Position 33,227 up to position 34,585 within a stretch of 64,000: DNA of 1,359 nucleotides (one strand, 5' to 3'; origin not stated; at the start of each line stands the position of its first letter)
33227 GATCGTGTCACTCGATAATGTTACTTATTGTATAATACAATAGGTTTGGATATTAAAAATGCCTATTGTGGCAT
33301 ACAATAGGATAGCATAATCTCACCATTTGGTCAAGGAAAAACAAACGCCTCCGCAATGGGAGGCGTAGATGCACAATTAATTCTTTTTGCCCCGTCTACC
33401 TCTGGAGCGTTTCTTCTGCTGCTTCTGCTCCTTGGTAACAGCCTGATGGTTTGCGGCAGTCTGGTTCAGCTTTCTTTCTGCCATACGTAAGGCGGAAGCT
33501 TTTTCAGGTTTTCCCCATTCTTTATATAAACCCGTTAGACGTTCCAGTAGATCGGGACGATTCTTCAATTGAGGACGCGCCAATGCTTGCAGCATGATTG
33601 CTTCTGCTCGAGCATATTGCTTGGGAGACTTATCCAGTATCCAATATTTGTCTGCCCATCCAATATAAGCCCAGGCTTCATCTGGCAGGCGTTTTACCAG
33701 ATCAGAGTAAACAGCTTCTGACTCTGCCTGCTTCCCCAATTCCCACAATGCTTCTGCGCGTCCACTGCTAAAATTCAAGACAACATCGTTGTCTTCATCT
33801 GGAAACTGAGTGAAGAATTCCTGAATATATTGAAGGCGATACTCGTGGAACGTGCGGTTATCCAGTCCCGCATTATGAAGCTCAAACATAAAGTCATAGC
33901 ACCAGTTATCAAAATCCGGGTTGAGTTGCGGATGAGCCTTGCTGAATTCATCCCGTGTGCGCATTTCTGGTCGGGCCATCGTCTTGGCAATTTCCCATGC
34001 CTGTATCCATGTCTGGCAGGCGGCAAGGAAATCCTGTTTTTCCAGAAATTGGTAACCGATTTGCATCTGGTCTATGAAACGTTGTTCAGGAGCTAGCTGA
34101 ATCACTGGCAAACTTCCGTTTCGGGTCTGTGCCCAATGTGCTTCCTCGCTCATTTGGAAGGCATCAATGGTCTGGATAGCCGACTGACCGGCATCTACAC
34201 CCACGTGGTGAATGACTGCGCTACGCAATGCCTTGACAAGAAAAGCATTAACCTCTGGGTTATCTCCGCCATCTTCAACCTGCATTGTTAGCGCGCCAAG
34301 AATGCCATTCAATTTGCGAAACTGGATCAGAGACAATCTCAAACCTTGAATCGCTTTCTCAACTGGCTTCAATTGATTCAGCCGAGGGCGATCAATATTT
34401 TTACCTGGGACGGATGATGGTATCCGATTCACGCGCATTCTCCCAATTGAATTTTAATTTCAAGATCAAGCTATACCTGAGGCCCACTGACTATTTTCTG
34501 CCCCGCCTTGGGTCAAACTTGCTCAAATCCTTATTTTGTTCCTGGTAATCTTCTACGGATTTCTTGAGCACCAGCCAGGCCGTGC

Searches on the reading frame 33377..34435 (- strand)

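Call 89: search_protein_families(library=pfam, proteins=[window:33377-34435:-], max_evalue=0.001)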
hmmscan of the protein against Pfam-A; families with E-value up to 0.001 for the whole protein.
window:33377-34435:- (352 aa): 1 family
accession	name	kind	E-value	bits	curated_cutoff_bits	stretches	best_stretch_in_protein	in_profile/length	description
PF13428.12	TPR_14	-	0.00056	20.8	23.5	0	226-261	7-42/44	Tetratricopeptide repeat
